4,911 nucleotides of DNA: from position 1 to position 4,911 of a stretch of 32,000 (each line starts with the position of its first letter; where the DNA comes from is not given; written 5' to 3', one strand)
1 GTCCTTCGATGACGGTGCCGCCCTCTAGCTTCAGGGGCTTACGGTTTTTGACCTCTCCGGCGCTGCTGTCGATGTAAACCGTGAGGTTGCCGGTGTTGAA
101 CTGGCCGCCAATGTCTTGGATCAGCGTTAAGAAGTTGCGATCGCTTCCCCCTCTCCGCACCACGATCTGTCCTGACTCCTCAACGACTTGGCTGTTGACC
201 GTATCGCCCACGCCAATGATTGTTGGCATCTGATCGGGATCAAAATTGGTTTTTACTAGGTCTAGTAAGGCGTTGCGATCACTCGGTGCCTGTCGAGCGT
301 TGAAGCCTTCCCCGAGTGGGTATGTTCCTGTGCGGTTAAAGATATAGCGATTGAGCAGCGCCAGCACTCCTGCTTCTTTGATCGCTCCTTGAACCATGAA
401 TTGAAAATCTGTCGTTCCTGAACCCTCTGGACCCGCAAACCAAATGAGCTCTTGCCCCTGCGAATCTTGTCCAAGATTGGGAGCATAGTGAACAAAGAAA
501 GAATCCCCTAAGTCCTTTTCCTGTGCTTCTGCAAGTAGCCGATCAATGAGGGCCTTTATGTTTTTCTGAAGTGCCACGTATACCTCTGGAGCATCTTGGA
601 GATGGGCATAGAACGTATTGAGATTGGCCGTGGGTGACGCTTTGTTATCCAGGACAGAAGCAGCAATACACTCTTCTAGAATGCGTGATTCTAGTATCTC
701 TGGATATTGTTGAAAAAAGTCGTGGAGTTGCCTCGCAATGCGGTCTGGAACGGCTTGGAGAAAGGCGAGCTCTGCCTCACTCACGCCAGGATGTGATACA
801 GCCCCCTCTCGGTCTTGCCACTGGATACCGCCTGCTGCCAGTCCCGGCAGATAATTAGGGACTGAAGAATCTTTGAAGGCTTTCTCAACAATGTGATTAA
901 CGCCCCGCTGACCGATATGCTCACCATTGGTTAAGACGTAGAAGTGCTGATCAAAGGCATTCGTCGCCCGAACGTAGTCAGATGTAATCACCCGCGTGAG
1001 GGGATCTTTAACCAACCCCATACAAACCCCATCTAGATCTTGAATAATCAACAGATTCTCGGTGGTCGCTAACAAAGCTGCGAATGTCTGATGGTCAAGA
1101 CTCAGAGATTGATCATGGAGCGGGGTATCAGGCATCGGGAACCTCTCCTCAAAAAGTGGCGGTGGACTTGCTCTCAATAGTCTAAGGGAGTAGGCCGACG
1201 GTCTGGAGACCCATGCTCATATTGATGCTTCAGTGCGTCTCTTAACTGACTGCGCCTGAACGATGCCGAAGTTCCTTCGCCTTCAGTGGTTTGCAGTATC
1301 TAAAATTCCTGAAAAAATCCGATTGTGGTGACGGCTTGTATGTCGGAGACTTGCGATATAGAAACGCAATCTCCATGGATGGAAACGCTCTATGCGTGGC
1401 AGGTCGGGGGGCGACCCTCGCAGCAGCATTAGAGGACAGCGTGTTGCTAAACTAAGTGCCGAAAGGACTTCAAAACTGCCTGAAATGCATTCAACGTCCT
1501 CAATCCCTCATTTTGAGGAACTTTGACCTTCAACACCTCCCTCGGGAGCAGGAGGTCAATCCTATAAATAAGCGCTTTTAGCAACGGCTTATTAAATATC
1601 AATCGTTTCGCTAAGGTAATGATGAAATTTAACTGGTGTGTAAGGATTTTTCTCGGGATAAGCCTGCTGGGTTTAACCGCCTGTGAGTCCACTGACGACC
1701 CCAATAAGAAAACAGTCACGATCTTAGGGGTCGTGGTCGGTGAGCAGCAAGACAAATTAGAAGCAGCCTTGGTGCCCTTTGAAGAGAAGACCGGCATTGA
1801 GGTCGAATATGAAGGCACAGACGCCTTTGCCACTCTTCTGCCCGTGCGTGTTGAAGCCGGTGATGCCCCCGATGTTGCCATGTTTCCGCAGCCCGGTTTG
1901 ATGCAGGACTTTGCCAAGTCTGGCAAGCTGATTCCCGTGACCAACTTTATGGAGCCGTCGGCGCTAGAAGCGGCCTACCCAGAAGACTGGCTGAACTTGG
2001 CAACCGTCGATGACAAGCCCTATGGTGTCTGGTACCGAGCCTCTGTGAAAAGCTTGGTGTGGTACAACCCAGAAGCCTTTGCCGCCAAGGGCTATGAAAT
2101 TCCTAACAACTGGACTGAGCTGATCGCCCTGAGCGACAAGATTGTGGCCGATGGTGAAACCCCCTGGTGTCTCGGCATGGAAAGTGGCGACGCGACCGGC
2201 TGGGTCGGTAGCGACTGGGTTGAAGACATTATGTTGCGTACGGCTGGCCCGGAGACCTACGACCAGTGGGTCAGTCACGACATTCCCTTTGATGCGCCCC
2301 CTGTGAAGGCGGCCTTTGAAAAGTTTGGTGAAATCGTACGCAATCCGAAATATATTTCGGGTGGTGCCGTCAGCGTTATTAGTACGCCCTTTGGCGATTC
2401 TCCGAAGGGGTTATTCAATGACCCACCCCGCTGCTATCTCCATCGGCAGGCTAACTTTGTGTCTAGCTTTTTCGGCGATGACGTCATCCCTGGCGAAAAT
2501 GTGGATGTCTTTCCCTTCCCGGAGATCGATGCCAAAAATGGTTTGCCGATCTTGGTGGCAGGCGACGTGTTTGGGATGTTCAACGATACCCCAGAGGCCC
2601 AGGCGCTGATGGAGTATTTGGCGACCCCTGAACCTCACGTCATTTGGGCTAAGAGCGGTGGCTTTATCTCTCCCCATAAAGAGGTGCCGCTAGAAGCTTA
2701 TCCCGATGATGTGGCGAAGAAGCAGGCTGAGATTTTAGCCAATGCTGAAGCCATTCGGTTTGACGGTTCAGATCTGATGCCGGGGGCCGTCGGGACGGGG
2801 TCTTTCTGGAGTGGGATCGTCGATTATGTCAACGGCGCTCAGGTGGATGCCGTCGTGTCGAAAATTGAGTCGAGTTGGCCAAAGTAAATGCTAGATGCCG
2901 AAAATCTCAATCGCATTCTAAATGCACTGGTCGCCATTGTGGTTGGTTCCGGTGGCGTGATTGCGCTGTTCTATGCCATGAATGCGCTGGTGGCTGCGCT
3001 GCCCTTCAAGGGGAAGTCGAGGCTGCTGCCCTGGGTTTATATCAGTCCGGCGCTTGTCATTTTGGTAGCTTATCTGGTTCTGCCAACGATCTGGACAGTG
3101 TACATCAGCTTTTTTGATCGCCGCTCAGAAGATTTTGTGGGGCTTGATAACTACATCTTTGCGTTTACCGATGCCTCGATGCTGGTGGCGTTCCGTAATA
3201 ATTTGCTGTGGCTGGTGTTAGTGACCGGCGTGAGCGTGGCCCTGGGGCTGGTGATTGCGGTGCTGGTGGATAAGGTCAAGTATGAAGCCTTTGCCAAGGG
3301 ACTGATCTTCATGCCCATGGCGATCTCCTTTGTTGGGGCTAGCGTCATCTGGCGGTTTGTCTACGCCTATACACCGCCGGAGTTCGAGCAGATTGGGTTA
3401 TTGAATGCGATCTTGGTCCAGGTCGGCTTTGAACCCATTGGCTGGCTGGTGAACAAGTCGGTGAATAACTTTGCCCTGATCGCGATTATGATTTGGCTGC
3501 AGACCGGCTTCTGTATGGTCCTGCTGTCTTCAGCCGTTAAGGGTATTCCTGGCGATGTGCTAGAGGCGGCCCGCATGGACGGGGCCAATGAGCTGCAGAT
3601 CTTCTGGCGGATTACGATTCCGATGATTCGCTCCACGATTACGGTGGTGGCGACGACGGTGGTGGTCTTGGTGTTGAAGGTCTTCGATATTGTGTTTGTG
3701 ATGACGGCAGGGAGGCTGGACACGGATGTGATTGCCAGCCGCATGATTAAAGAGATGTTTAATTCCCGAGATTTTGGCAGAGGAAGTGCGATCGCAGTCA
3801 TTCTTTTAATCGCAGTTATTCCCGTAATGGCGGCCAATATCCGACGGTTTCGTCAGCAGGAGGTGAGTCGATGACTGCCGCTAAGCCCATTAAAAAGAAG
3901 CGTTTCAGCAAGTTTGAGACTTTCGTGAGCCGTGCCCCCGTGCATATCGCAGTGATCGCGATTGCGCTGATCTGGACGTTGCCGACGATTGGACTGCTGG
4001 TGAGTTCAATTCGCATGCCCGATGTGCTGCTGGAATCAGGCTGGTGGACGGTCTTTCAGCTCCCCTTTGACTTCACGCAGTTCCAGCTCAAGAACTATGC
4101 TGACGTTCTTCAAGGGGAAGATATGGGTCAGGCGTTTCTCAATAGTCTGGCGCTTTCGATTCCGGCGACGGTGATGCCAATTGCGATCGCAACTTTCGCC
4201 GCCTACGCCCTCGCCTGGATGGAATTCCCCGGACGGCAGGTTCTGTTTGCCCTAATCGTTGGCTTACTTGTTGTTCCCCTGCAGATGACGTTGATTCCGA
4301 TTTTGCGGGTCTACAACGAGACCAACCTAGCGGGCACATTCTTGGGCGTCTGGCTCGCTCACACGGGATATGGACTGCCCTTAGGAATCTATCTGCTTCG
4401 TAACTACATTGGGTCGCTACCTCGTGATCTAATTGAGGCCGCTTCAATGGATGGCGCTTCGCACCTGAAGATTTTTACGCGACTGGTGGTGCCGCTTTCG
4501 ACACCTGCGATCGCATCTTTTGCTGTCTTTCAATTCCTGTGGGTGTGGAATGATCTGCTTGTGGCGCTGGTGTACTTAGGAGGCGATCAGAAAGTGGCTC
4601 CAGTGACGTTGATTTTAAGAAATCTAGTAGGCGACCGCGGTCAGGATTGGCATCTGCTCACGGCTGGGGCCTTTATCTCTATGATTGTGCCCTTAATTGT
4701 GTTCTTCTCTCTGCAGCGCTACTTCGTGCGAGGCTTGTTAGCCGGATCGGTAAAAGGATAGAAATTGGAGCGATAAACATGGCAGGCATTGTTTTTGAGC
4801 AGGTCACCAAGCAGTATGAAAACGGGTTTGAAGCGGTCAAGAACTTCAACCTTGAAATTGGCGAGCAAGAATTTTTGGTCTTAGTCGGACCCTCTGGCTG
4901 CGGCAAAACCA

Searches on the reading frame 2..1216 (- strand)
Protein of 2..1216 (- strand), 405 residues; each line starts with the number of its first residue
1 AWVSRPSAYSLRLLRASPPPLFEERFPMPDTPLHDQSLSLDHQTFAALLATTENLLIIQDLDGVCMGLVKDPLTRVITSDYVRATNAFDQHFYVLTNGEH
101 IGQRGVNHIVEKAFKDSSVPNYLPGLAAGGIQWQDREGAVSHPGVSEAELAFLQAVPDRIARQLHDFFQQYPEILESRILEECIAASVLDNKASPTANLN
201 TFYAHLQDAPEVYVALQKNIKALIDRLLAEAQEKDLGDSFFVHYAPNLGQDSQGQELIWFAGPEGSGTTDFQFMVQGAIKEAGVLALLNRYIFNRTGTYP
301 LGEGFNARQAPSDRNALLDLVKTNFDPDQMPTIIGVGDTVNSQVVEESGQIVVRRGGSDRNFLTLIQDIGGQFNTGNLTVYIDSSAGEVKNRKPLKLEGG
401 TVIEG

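Call 57: search_protein_families(library=pfam, proteins=[window:2-1216:-], max_evalue=0.001)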
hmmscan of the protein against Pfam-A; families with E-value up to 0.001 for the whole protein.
window:2-1216:- (405 aa): 1 family
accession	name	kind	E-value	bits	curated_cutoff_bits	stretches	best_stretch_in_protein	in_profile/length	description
PF09506.15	Salt_tol_Pase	-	5.9e-160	532.7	25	1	54-398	1-348/388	Glucosylglycerol-phosphate phosphatase (Salt_tol_Pase)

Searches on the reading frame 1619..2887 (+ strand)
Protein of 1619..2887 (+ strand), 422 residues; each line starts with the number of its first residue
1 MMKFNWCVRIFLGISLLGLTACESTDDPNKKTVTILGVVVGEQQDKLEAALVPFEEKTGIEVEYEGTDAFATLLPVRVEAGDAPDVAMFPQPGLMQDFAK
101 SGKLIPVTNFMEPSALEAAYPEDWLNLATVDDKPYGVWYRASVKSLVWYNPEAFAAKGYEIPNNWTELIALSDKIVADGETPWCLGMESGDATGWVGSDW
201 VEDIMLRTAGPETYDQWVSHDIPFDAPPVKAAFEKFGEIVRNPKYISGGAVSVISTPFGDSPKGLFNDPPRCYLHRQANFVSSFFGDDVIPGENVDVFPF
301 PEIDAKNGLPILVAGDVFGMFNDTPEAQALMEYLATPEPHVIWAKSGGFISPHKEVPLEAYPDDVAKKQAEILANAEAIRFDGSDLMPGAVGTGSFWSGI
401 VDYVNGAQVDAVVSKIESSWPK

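Call 23: search_protein_families(library=pfam, proteins=[window:1619-2887:+], max_evalue=0.00001)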
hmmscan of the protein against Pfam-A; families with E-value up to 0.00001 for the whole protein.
window:1619-2887:+ (422 aa): 2 families
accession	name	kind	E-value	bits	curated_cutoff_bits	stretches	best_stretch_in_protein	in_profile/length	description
PF01547.30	SBP_bac_1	-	4.7e-30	106.1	26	1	48-338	11-304/307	Bacterial extracellular solute-binding protein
PF13416.11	SBP_bac_8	-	5e-17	63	27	1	50-365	2-275/279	Bacterial extracellular solute-binding protein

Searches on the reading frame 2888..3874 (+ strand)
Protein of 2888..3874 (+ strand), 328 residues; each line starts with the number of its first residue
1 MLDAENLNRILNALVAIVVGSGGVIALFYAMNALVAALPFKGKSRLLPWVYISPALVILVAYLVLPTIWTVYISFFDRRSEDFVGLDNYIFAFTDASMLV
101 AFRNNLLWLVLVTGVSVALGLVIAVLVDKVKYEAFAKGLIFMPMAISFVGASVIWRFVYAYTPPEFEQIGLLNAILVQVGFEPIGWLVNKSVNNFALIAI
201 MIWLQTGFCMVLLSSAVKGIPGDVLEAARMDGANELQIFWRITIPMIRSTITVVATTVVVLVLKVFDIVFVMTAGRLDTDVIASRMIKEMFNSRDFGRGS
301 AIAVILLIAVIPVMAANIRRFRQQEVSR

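Call 23: search_protein_families(library=pfam, proteins=[window:2888-3874:+], max_evalue=0.00001)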
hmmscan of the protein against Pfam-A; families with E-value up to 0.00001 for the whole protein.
window:2888-3874:+ (328 aa): 1 family
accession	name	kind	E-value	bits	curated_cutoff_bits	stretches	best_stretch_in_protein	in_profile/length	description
PF00528.27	BPD_transp_1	-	1.3e-12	48.2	26.4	1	117-312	2-168/184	Binding-protein-dependent transport system inner membrane component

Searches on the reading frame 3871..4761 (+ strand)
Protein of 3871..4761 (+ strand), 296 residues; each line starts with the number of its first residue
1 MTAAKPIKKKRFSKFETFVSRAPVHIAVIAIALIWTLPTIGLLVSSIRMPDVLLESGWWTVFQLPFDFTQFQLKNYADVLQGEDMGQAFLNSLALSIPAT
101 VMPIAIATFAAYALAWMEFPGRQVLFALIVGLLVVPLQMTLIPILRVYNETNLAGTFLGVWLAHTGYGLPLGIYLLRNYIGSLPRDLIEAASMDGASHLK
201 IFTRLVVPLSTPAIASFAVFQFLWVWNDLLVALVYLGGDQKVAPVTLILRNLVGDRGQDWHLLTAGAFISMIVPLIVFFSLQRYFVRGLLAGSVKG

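Call 23: search_protein_families(library=pfam, proteins=[window:3871-4761:+], max_evalue=0.00001)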
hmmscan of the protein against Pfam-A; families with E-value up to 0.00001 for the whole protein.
window:3871-4761:+ (296 aa): 1 family
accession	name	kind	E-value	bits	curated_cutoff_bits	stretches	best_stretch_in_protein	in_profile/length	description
PF00528.27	BPD_transp_1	-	4.1e-15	56.4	26.4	1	107-288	5-181/184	Binding-protein-dependent transport system inner membrane component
